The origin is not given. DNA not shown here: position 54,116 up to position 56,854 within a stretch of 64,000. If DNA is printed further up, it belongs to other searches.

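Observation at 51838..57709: ACIII/Qrc-like quinol oxidoreductase module with the ActB-equivalent split into separate Mo and FeS genes, and only one NrfD subunit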

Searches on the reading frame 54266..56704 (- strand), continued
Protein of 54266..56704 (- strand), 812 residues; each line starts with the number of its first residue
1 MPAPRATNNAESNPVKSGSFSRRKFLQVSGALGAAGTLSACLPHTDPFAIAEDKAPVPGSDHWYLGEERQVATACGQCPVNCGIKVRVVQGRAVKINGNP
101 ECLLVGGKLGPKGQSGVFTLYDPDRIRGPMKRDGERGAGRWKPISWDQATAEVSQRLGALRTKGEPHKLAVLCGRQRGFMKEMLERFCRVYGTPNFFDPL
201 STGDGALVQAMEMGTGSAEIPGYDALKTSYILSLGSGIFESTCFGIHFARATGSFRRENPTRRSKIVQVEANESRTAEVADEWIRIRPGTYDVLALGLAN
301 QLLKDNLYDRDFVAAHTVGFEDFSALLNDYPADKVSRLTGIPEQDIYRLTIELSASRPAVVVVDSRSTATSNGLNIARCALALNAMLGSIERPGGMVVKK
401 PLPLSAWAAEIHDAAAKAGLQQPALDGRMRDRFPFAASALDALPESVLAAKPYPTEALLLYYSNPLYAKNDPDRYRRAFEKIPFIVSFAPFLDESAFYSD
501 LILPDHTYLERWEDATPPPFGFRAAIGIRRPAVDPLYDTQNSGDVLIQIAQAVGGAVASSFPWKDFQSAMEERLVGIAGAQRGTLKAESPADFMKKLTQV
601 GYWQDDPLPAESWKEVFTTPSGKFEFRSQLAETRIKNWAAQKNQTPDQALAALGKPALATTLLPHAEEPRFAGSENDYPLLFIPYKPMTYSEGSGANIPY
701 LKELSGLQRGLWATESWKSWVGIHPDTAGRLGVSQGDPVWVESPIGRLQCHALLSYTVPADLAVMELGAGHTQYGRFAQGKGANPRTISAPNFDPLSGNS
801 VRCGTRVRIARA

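Call 13: find_encoding_contigs(protein=P0001, flank=10000, max_places=3)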
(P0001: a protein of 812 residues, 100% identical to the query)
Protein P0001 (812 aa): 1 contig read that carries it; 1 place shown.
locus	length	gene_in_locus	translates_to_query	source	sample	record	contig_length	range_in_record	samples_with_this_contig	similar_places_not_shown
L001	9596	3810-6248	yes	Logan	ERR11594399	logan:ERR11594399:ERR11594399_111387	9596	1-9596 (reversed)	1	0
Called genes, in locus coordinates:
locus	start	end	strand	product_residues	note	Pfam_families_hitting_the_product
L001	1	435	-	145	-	?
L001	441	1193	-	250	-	PF02085:Cytochrom_CIII (faint), PF14522:Cytochrome_C7 (weak), PF14537:Cytochrom_c3_2 (faint)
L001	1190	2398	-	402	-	-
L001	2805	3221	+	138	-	PF00034:Cytochrom_C (weak)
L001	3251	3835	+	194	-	PF02085:Cytochrom_CIII (faint), PF14537:Cytochrom_c3_2 (faint), PF14522:Cytochrome_C7 (weak)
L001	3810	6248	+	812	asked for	PF04879:Molybdop_Fe4S4, PF00384:Molybdopterin, PF01568:Molydop_binding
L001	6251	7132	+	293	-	PF00037:Fer4 (faint), PF12797:Fer4_2 (weak), PF12837:Fer4_6 (faint), PF12838:Fer4_7 (weak), PF13183:Fer4_8 (weak), PF13247:Fer4_11, PF12797:Fer4_2 (weak), PF12838:Fer4_7 (weak), +4 more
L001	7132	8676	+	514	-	PF03916:NrfD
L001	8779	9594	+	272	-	?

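Call 20: find_related_loci(query=A1, collection=genome_contigs, flank=8000)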
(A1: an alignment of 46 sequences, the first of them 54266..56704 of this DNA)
Query A1 (812 aa) in genome_contigs; peptide patterns used: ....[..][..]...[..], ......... (x = any residue, [..] = any of these).
600 stretches matched a pattern (row limit reached: there are more); 528 encode a relative of the query (tblastn E <= 1e-3); the best 80 are kept; 80 distinct loci.
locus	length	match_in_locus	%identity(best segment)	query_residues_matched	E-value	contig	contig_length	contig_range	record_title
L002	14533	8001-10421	43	1-811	0e+0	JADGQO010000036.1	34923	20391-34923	MAG: Fibrobacteria bacterium isolate Chersky_265 k127_3271822, whole genome shotgun sequence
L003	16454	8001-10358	44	20-811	0e+0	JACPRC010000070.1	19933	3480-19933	MAG: Planctomycetota bacterium isolate NC_groundwater_669_Ag_B-0.1um_68_34 B_1_S1_Biohub_coassembly_k141_1931316, whole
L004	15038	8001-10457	42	5-812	0e+0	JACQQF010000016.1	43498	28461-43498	MAG: Candidatus Methylomirabilota bacterium isolate NC_groundwater_1326_Ag_S-0.2um_61_204 S_p2_S4_coassembly_k141_334203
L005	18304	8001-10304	41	67-812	0e+0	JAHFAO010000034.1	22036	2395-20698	MAG: Deltaproteobacteria bacterium isolate nzgw177 NODE_879_length_22037_cov_5.418370, whole genome shotgun sequence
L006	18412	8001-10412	43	10-811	0e+0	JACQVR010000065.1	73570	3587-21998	MAG: Planctomycetota bacterium isolate NC_groundwater_1468_Ag_S-0.65um_64_35 S_p65_S5_coassembly_k141_1914264, whole gen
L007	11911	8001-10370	41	22-811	0e+0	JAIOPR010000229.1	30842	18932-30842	MAG: Planctomycetota bacterium isolate LakeFargette_0920_ALND_MAG_66_10 LacPavin_0920_ALND_scaffold_449360, whole genome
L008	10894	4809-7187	39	19-812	0e+0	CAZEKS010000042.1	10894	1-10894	MAG TPA_asm: uncultured Syntrophaceae bacterium isolate binchicken_co189_49 genome assembly, contig: NODE_6496_length_10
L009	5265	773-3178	40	7-812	0e+0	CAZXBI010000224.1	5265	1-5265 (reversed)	MAG TPA_asm: uncultured Syntrophorhabdus sp. isolate SRP302447_co4_432 genome assembly, contig: NODE_43332_length_5265_c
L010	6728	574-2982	41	13-811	0e+0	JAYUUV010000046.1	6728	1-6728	MAG: Planctomycetota bacterium isolate GL124_DN_concoct_187 GL124_DN_concoct_187_45, whole genome shotgun sequence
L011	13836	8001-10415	40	19-812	0e+0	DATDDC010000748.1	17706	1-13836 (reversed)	MAG TPA_asm: Anaeromyxobacter sp. isolate SMAG_U164 k141_140632, whole genome shotgun sequence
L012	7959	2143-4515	41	19-811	0e+0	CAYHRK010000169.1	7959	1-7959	MAG TPA_asm: uncultured Vicinamibacterales bacterium isolate ERP119705_co14_214 genome assembly, contig: NODE_14423_leng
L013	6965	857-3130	40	67-812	0e+0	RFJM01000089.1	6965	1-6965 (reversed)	MAG: Caldilineae bacterium isolate J102 k99_185889, whole genome shotgun sequence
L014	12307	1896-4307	39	20-812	5e-178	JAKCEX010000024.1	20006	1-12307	MAG: Candidatus Geocrenenecus arthurdayi isolate LGB-05.bin.6 NODE_884_length_20006_cov_90.723372, whole genome shotgun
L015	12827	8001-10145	40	43-812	3e-171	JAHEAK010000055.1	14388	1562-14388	MAG: Kofleriaceae bacterium isolate Ww100 NODE_8700_length_14388_cov_2.231443, whole genome shotgun sequence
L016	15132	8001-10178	41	22-746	2e-170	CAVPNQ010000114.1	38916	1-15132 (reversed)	MAG: uncultured Planctomycetia bacterium isolate MFD10097.bin.2.14 genome assembly, contig: contig_21701, whole genome s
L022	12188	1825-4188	35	19-812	5e-152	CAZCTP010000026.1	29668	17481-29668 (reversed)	MAG TPA_asm: uncultured Thermodesulfobacteriota bacterium isolate binchicken_co172_233 genome assembly, contig: NODE_107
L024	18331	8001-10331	37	54-812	5e-147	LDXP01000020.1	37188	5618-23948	MAG: Candidatus Rokubacteria bacterium CSP1-6 XU13_C0020, whole genome shotgun sequence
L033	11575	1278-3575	37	63-812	2e-132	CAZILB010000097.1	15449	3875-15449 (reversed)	MAG TPA_asm: uncultured Syntrophobacter sp. isolate SRP217488_co1_161 genome assembly, contig: NODE_2591_length_15449_co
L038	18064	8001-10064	35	20-752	5e-122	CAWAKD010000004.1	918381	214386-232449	MAG: uncultured delta proteobacterium isolate MFD02416.bin.1.176 genome assembly, contig: contig_27075, whole genome sho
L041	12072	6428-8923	34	1-812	3e-149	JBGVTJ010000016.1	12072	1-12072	MAG: Thermodesulfobacteriota bacterium isolate S_237_B13 k127_261449, whole genome shotgun sequence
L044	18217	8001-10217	32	63-809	4e-101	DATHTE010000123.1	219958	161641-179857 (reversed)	MAG TPA_asm: Vicinamibacterales bacterium isolate SMAG_U16069 k141_464426, whole genome shotgun sequence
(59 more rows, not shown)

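Call 23: search_protein_families(library=ncbifam, proteins=[L022:1789-4188:+, L041:6440-8923:+, L008:4716-7187:+, L033:1140-3575:+, L024:7890-10331:+, L044:7845-10226:+, L038:7989-10235:+, L002:7971-10439:+, L015:7839-10151:+, L004:7989-10457:+], max_evalue=1e-40)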
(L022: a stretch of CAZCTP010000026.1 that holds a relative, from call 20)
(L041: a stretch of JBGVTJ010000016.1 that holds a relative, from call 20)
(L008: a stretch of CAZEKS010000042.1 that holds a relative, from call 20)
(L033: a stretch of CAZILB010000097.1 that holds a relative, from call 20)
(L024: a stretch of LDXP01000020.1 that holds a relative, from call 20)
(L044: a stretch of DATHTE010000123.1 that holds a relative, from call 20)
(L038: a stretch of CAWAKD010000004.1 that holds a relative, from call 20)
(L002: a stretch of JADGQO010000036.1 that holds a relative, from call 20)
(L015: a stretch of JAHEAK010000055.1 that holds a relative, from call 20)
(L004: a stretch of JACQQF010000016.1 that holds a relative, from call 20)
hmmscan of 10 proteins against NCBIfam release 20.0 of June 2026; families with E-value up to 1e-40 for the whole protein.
L022:1789-4188:+ (800 aa): 7 families
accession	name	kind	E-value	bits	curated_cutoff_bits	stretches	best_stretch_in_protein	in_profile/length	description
NF012032.0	PRK15488.1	equivalog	5.3e-97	325.6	694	1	12-790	1-750/759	thiosulfate reductase PhsA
NF041783.2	mnquin_red_QrcB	equivalog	2.5e-93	313.5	440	1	49-548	47-508/695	menaquinone reductase molybdopterin-binding-like subunit QrcB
NF041714.1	arsenate_red_ArrA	equivalog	5.5e-87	292.7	1600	1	50-799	46-847/848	arsenate respiratory reductase molybdopterin-containing subunit ArrA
TIGR02166.1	dmsA_ynfE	subfamily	1.9e-62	211.4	777.7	1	14-756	1-751/794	DMSO/selenate family reductase complex A subunit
TIGR01591.1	Fdh-alpha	equivalog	5.2e-62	209.9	666.25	1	58-385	2-316/672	formate dehydrogenase subunit alpha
NF047855.1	AssmNtatRedNasC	equivalog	7.3e-48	163.4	1100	0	52-362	18-312/708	assimilatory nitrate reductase catalytic subunit NasC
TIGR03479.1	DMSO_red_II_alp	subfamily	3.6e-43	147.8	984.75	0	94-301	105-307/913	molybdopterin-dependent oxidoreductase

L041:6440-8923:+ (828 aa): 7 families
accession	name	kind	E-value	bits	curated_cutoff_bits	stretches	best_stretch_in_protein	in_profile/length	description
NF041714.1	arsenate_red_ArrA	equivalog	2.5e-91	307.1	1600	1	56-827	47-847/848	arsenate respiratory reductase molybdopterin-containing subunit ArrA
NF012032.0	PRK15488.1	equivalog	5.1e-90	302.5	694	1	15-658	2-620/759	thiosulfate reductase PhsA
NF041783.2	mnquin_red_QrcB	equivalog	1.1e-87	294.8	440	1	16-555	3-504/695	menaquinone reductase molybdopterin-binding-like subunit QrcB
TIGR01591.1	Fdh-alpha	equivalog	1.7e-64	218.1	666.25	1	63-396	2-316/672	formate dehydrogenase subunit alpha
TIGR02166.1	dmsA_ynfE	subfamily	3.9e-62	210.4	777.7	1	16-398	1-398/794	DMSO/selenate family reductase complex A subunit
TIGR03479.1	DMSO_red_II_alp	subfamily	7.6e-42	143.4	984.75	0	97-306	104-307/913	molybdopterin-dependent oxidoreductase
NF041885.1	selenate_YnfE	exception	2.7e-41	141.2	1675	0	99-396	93-403/805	selenate/tellurate reductase subunit YnfE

L008:4716-7187:+ (824 aa): 9 families
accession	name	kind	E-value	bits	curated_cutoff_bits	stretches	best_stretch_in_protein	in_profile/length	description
NF041714.1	arsenate_red_ArrA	equivalog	3.6e-105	352.9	1600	1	57-586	36-584/848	arsenate respiratory reductase molybdopterin-containing subunit ArrA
NF012032.0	PRK15488.1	equivalog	2.6e-93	313.4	694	1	31-814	1-750/759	thiosulfate reductase PhsA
NF041783.2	mnquin_red_QrcB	equivalog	5.2e-89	299.2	440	1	31-572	1-507/695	menaquinone reductase molybdopterin-binding-like subunit QrcB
TIGR02166.1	dmsA_ynfE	subfamily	1.1e-62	212.3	777.7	1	33-409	1-396/794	DMSO/selenate family reductase complex A subunit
TIGR01591.1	Fdh-alpha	equivalog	3.2e-58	197.4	666.25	0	76-409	2-316/672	formate dehydrogenase subunit alpha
TIGR03479.1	DMSO_red_II_alp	subfamily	2.8e-49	168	984.75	0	80-319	66-307/913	molybdopterin-dependent oxidoreductase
NF041885.1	selenate_YnfE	exception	1.3e-43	149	1675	0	74-409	50-403/805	selenate/tellurate reductase subunit YnfE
NF011567.1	PRK14991.1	equivalog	3.2e-43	147.7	1750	0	226-317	281-372/1022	tetrathionate reductase subunit TtrA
NF047855.1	AssmNtatRedNasC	equivalog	1.5e-42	145.8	1100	0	267-404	211-336/708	assimilatory nitrate reductase catalytic subunit NasC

L033:1140-3575:+ (812 aa): 6 families
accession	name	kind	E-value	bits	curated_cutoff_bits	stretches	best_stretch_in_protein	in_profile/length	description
NF041783.2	mnquin_red_QrcB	equivalog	8.5e-83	278.7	440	1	9-570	1-522/695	menaquinone reductase molybdopterin-binding-like subunit QrcB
NF012032.0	PRK15488.1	equivalog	6.9e-82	275.6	694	1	9-565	1-543/759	thiosulfate reductase PhsA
NF041714.1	arsenate_red_ArrA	equivalog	1.5e-74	251.6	1600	1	37-769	31-788/848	arsenate respiratory reductase molybdopterin-containing subunit ArrA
TIGR01591.1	Fdh-alpha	equivalog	2e-52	178.2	666.25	0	57-389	1-316/672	formate dehydrogenase subunit alpha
TIGR02166.1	dmsA_ynfE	subfamily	2e-47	161.7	777.7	1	12-768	2-741/794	DMSO/selenate family reductase complex A subunit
NF047855.1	AssmNtatRedNasC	equivalog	3e-41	141.5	1100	0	86-385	54-337/708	assimilatory nitrate reductase catalytic subunit NasC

L024:7890-10331:+ (814 aa): 6 families
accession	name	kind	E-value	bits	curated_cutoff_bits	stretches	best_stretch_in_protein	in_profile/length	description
NF041783.2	mnquin_red_QrcB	equivalog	1.5e-79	268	440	1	53-571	49-521/695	menaquinone reductase molybdopterin-binding-like subunit QrcB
NF012032.0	PRK15488.1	equivalog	3.3e-77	260.2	694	1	11-565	1-541/759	thiosulfate reductase PhsA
NF041714.1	arsenate_red_ArrA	equivalog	3.1e-71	240.6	1600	1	43-773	35-790/848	arsenate respiratory reductase molybdopterin-containing subunit ArrA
TIGR01591.1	Fdh-alpha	equivalog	6.2e-52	176.6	666.25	0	60-391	2-316/672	formate dehydrogenase subunit alpha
TIGR02166.1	dmsA_ynfE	subfamily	1e-42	146.2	777.7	1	13-777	1-748/794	DMSO/selenate family reductase complex A subunit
NF047855.1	AssmNtatRedNasC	equivalog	6.4e-41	140.4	1100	0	89-387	55-337/708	assimilatory nitrate reductase catalytic subunit NasC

L044:7845-10226:+ (794 aa): 4 families
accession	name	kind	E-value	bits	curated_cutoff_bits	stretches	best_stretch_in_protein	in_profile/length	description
NF041783.2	mnquin_red_QrcB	equivalog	8.5e-88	295.2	440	1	55-537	47-507/695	menaquinone reductase molybdopterin-binding-like subunit QrcB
NF012032.0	PRK15488.1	equivalog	7.6e-55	186.2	694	0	16-394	2-363/759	thiosulfate reductase PhsA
TIGR02166.1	dmsA_ynfE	subfamily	1.1e-44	152.7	777.7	0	17-391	1-396/794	DMSO/selenate family reductase complex A subunit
TIGR01591.1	Fdh-alpha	equivalog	2.1e-42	145.1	666.25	0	64-391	2-316/672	formate dehydrogenase subunit alpha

L038:7989-10235:+ (749 aa): 4 families
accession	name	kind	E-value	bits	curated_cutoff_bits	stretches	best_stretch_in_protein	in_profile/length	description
NF041783.2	mnquin_red_QrcB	equivalog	5.3e-78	262.8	440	1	41-534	42-504/695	menaquinone reductase molybdopterin-binding-like subunit QrcB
NF012032.0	PRK15488.1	equivalog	2.3e-71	240.8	694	1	7-573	5-561/759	thiosulfate reductase PhsA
NF041714.1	arsenate_red_ArrA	equivalog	8.8e-59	199.4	1600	1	43-531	42-565/848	arsenate respiratory reductase molybdopterin-containing subunit ArrA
TIGR02166.1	dmsA_ynfE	subfamily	1.3e-42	145.9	777.7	0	45-375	37-394/794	DMSO/selenate family reductase complex A subunit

L002:7971-10439:+ (823 aa): 8 families
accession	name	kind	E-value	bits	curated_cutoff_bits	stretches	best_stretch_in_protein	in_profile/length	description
NF012032.0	PRK15488.1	equivalog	2.3e-105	353.3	694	1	24-586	3-546/759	thiosulfate reductase PhsA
NF041714.1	arsenate_red_ArrA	equivalog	1.2e-89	301.5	1600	1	25-785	4-807/848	arsenate respiratory reductase molybdopterin-containing subunit ArrA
NF041783.2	mnquin_red_QrcB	equivalog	1.3e-77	261.6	440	1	67-567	47-505/695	menaquinone reductase molybdopterin-binding-like subunit QrcB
TIGR02166.1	dmsA_ynfE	subfamily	7.2e-63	212.8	777.7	1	25-408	2-397/794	DMSO/selenate family reductase complex A subunit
TIGR01591.1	Fdh-alpha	equivalog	8.3e-52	176.2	666.25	1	76-569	2-482/672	formate dehydrogenase subunit alpha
TIGR03479.1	DMSO_red_II_alp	subfamily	9.9e-47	159.5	984.75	0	76-318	62-307/913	molybdopterin-dependent oxidoreductase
NF041885.1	selenate_YnfE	exception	2.2e-42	144.9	1675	0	25-407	4-403/805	selenate/tellurate reductase subunit YnfE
NF041884.1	selenate_YnfF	exception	3.1e-41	141.1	1650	0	26-407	3-396/798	selenate/tellurate reductase subunit YnfF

L015:7839-10151:+ (771 aa): 3 families
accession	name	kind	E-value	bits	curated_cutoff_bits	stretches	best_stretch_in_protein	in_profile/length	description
NF041783.2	mnquin_red_QrcB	equivalog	1.8e-88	297.4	440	1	76-769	46-695/695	menaquinone reductase molybdopterin-binding-like subunit QrcB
NF012032.0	PRK15488.1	equivalog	1.7e-62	211.5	694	1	76-576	37-541/759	thiosulfate reductase PhsA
NF041714.1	arsenate_red_ArrA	equivalog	2.1e-55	188.2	1600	0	76-331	44-302/848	arsenate respiratory reductase molybdopterin-containing subunit ArrA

L004:7989-10457:+ (823 aa): 9 families
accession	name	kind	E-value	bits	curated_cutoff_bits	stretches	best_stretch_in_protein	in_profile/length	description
NF041714.1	arsenate_red_ArrA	equivalog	2.4e-130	436.2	1600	1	17-543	2-555/848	arsenate respiratory reductase molybdopterin-containing subunit ArrA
NF012032.0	PRK15488.1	equivalog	3.4e-114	382.4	694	1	16-570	1-541/759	thiosulfate reductase PhsA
NF041783.2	mnquin_red_QrcB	equivalog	1.8e-88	297.4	440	1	57-556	50-505/695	menaquinone reductase molybdopterin-binding-like subunit QrcB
TIGR01591.1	Fdh-alpha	equivalog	1.8e-65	221.4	666.25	1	63-512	2-440/672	formate dehydrogenase subunit alpha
TIGR02166.1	dmsA_ynfE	subfamily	5.2e-63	213.3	777.7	1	18-777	1-749/794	DMSO/selenate family reductase complex A subunit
TIGR03479.1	DMSO_red_II_alp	subfamily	8.3e-51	173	984.75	0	63-305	62-307/913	molybdopterin-dependent oxidoreductase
NF041885.1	selenate_YnfE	exception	1.7e-45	155.2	1675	1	17-784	2-765/805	selenate/tellurate reductase subunit YnfE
NF041884.1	selenate_YnfF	exception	1.2e-44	152.4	1650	1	18-777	1-751/798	selenate/tellurate reductase subunit YnfF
NF047855.1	AssmNtatRedNasC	equivalog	8.7e-41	140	1100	0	55-384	16-329/708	assimilatory nitrate reductase catalytic subunit NasC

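Call 41: find_encoding_contigs(protein=P0008, flank=10000, max_places=2)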
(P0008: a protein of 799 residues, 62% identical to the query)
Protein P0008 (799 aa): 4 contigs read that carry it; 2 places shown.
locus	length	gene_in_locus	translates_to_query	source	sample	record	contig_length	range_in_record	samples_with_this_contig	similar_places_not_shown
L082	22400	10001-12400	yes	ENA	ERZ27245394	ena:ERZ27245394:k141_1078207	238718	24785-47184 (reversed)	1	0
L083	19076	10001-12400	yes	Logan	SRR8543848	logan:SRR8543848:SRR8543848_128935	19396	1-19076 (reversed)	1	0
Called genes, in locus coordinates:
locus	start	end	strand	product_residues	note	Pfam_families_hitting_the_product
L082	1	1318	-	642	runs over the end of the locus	PF01578:Cytochrom_C_asm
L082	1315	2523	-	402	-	PF05140:ResB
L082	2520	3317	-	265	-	-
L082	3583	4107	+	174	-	-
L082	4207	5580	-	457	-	PF14522:Cytochrome_C7 (faint), PF22113:Mtrc-MtrF_II-IV_dom (faint)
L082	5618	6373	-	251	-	PF14522:Cytochrome_C7 (faint)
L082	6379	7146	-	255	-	PF02085:Cytochrom_CIII (faint), PF14522:Cytochrome_C7 (weak), PF14537:Cytochrom_c3_2 (faint), PF14522:Cytochrome_C7 (weak)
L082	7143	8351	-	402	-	-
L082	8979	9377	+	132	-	-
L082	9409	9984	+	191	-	PF02085:Cytochrom_CIII (faint), PF14522:Cytochrome_C7 (weak), PF14537:Cytochrom_c3_2 (faint), PF14522:Cytochrome_C7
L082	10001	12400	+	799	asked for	PF04879:Molybdop_Fe4S4, PF00384:Molybdopterin, PF01568:Molydop_binding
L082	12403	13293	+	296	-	PF13183:Fer4_8 (faint), PF13534:Fer4_17 (faint), PF12797:Fer4_2 (weak), PF13237:Fer4_10 (faint), PF12838:Fer4_7, PF13247:Fer4_11, PF12797:Fer4_2 (weak), PF12838:Fer4_7, +4 more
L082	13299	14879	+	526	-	PF03916:NrfD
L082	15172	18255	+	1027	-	PF12733:Cadherin-like, PF00801:PKD (faint), PF12733:Cadherin-like (weak)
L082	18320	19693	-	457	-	PF00072:Response_reg, PF01078:Mg_chelatase (faint), PF00158:Sigma54_activat, PF14532:Sigma54_activ_2, PF00004:AAA (weak), PF07728:AAA_5 (weak), PF25601:AAA_lid_14, PF02954:HTH_8 (weak)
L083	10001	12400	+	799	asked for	PF04879:Molybdop_Fe4S4, PF00384:Molybdopterin, PF01568:Molydop_binding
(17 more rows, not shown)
